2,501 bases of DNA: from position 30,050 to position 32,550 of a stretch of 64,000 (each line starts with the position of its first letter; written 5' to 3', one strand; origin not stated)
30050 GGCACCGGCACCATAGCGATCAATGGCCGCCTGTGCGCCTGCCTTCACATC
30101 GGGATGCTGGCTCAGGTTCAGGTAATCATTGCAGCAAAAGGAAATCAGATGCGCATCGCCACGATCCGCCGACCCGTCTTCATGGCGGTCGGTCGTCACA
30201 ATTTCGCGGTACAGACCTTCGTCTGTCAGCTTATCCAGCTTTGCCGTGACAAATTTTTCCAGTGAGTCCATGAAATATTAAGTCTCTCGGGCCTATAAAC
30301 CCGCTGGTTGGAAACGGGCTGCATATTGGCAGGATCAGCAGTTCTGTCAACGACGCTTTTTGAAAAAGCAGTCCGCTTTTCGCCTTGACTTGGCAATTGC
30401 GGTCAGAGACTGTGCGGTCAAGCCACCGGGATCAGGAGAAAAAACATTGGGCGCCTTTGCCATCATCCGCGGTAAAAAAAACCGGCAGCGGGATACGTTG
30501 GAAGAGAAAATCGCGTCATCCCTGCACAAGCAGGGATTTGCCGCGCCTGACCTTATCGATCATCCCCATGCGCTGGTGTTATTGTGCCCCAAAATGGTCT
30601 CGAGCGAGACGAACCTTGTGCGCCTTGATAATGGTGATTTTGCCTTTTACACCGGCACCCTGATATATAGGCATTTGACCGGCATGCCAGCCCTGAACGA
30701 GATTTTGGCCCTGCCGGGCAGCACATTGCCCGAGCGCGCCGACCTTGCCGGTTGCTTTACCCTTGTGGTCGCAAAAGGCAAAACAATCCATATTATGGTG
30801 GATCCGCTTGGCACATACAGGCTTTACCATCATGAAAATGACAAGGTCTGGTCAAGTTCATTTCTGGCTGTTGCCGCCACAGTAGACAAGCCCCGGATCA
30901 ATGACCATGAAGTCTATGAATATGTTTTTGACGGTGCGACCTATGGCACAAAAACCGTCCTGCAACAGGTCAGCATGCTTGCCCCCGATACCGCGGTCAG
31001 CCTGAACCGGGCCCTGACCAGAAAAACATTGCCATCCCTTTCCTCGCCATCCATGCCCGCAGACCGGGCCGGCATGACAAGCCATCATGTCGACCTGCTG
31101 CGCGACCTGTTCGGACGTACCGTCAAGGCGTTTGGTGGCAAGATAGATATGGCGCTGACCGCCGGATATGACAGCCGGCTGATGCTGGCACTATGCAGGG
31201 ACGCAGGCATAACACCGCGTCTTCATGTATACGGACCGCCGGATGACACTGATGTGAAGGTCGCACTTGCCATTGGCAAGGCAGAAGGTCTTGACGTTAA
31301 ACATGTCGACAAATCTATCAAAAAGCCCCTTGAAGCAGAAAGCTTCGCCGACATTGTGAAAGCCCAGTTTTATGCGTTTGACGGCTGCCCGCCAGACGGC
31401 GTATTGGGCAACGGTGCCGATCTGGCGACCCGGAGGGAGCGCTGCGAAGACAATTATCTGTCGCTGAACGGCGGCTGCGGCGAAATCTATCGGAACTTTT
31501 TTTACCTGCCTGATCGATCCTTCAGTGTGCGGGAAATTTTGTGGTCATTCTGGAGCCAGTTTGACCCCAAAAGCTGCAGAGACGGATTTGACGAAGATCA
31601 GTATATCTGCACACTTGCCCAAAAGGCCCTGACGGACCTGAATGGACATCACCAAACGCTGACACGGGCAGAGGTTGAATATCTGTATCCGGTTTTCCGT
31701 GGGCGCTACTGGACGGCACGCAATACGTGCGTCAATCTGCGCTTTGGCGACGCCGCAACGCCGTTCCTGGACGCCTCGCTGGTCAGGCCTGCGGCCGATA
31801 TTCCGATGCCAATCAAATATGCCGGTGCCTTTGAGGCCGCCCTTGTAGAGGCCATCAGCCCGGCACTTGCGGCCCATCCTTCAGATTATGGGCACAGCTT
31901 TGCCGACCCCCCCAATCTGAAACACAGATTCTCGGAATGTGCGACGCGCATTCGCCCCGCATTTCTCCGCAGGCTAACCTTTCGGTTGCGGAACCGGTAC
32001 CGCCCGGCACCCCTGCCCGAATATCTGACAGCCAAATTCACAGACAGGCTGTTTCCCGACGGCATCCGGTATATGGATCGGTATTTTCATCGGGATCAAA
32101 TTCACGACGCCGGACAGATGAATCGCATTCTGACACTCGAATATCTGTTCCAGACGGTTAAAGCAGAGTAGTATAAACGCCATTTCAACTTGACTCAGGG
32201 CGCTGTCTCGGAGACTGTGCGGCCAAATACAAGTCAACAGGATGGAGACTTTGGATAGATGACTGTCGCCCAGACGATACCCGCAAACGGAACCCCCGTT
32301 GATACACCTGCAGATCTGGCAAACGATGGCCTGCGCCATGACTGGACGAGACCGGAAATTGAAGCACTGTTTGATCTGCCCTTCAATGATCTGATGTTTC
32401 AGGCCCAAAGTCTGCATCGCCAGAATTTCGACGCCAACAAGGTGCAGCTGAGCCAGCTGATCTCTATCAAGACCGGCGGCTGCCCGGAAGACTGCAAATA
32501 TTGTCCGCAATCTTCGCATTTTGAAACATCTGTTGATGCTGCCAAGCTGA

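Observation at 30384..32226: An identical 12-mer at identical spacing from CTTGACT is duplicated before the AsnB-like gene and before bioB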

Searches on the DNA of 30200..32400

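Call 45: search_rna_families(source=window, start=30200, end=32400, threshold=evalue, max_evalue=1)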
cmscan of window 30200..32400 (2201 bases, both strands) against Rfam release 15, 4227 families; matches with E-value up to 1: 0.
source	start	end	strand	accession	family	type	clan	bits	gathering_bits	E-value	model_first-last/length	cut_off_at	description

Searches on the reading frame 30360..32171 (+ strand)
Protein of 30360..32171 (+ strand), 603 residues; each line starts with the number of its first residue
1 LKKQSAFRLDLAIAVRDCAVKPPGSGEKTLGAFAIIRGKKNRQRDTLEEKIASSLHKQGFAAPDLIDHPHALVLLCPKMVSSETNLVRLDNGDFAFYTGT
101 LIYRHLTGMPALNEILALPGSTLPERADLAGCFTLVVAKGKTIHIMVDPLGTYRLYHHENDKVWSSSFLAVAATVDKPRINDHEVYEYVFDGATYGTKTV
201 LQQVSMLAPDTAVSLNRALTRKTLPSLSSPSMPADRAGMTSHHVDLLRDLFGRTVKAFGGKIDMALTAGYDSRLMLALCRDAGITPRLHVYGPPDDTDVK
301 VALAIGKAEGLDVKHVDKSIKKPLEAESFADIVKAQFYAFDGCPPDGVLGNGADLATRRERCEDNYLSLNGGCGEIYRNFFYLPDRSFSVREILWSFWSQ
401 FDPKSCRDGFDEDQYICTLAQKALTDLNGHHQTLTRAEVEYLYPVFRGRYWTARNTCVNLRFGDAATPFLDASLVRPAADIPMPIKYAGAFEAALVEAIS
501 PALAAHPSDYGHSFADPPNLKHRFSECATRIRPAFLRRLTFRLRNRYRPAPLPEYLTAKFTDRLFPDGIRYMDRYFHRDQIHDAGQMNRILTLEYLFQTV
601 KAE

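Call 6: search_protein_families(library=pfam, proteins=[window:30360-32171:+])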
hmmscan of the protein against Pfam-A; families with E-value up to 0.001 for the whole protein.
window:30360-32171:+ (603 aa): 0 families

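Call 8: search_protein_families(library=ncbifam, proteins=[window:30447-32171:+], max_evalue=0.01)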
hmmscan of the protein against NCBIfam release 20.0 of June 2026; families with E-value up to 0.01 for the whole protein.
window:30447-32171:+ (574 aa): 3 families
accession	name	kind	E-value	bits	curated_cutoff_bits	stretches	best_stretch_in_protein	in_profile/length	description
NF033561.1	macrolact_Ik_Al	subfamily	3.8e-05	22.5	300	1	99-228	76-206/561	albusnodin/ikarugamycin family macrolactam cyclase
TIGR01536.1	asn_synth_AEB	equivalog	0.00033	19.8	267.1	1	99-294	119-318/517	asparagine synthase (glutamine-hydrolyzing)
TIGR03104.1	trio_amidotrans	equivalog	0.0015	16.9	570.1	0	100-255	119-285/589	N-acetylglutaminylglutamine amidotransferase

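Call 10: search_solved_structures(query=window:30447-32171:+, max_evalue=1)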
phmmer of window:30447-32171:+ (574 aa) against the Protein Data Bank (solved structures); distinct sequences matched with E-value up to 1: 0.

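Call 12: find_homologous_proteins(query=window:30447-32171:+)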
Query window:30447-32171:+ (574 aa): 427 proteins with E <= 0.001 among 8000 candidates; the best 120 are listed.
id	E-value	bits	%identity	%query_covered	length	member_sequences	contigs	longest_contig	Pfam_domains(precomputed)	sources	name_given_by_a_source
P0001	0.0e+0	1337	100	100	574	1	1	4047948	-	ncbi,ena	-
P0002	6.3e-199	680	55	100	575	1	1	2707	-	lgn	-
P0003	1.3e-198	679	55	100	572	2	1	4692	-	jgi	jgi:asparagine synthase (glutamine-hydrolysing)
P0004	5.0e-192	658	54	100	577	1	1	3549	-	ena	-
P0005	2.2e-160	553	46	100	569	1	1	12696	-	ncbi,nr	ncbi:MAG: hypothetical protein D6763_08740 [Alphaproteobacteria bacterium]|nr:MAG: hypothetical prot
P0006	2.5e-155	536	47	100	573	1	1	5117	-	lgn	-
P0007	4.6e-154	532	46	100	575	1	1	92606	-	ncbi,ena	-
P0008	1.9e-146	507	43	99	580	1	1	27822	-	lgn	-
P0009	1.8e-145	504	43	100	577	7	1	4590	-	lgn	-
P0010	2.3e-144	500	44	99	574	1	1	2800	-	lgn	-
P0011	4.0e-144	499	42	100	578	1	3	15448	-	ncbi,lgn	-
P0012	1.3e-143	498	45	99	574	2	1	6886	-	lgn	-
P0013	1.3e-143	498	40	100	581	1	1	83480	-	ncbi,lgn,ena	-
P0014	3.4e-143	496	41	100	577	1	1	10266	-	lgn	-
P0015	1.2e-140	488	45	99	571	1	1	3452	PF00733.28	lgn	-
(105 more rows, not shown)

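Call 13: find_encoding_contigs(protein=P0001, flank=3000, max_places=2)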
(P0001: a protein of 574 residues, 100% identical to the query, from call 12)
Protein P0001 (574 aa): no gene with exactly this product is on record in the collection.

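Call 14: find_encoding_contigs(protein=P0003, flank=5000, max_places=3)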
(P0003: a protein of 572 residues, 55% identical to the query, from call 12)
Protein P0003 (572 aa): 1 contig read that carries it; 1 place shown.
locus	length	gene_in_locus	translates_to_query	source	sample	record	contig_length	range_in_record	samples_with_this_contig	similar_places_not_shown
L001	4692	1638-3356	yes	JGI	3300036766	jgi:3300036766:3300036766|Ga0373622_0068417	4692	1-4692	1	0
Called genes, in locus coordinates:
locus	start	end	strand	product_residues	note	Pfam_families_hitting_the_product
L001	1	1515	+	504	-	?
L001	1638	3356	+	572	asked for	-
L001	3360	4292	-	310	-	-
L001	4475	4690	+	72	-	?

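Call 15: find_encoding_contigs(protein=P0005, flank=6000, max_places=3)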
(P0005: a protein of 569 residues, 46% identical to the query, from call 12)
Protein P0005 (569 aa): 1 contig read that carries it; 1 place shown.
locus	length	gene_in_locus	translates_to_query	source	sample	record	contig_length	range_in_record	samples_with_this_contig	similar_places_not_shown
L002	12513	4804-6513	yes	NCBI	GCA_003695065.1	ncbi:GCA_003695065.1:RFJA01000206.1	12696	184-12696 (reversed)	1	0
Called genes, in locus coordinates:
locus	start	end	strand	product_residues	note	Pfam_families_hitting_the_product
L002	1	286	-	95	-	?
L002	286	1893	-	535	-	PF00501:AMP-binding, PF13193:AMP-binding_C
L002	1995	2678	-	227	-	PF00583:Acetyltransf_1 (weak)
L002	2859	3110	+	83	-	PF00550:PP-binding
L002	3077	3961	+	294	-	-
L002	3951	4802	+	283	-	PF12146:Hydrolase_4, PF12697:Abhydrolase_6 (weak)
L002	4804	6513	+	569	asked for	-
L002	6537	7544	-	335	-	-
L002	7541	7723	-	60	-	-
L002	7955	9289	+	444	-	PF19358:DUF5935, PF04932:Wzy_C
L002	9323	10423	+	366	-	PF13579:Glyco_trans_4_4 (faint), PF02350:Epimerase_2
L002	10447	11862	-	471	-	PF01943:Polysacc_synt, PF13440:Polysacc_synt_3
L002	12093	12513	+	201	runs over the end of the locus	?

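Call 16: find_encoding_contigs(protein=P0007, flank=6000, max_places=3)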
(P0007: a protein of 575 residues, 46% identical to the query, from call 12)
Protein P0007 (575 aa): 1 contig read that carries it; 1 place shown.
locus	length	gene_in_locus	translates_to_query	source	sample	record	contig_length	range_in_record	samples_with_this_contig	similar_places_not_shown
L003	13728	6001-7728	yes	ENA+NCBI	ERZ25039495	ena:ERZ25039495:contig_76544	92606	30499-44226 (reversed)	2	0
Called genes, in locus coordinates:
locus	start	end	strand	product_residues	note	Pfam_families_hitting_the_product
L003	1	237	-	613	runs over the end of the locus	PF13537:GATase_7 (weak), PF00733:Asn_synthase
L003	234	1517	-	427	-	PF00278:Orn_DAP_Arg_deC, PF02784:Orn_Arg_deC_N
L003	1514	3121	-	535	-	PF00501:AMP-binding, PF13193:AMP-binding_C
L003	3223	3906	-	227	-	-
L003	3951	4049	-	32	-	-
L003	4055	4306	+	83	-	PF00550:PP-binding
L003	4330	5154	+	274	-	-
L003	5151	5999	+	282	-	PF12146:Hydrolase_4, PF12697:Abhydrolase_6 (weak)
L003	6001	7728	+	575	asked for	-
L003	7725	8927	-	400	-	-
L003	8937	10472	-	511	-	PF03062:MBOAT, PF13813:MBOAT_2 (faint)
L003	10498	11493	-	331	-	-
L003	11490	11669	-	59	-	-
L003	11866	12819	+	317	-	PF19358:DUF5935, PF04932:Wzy_C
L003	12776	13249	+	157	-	-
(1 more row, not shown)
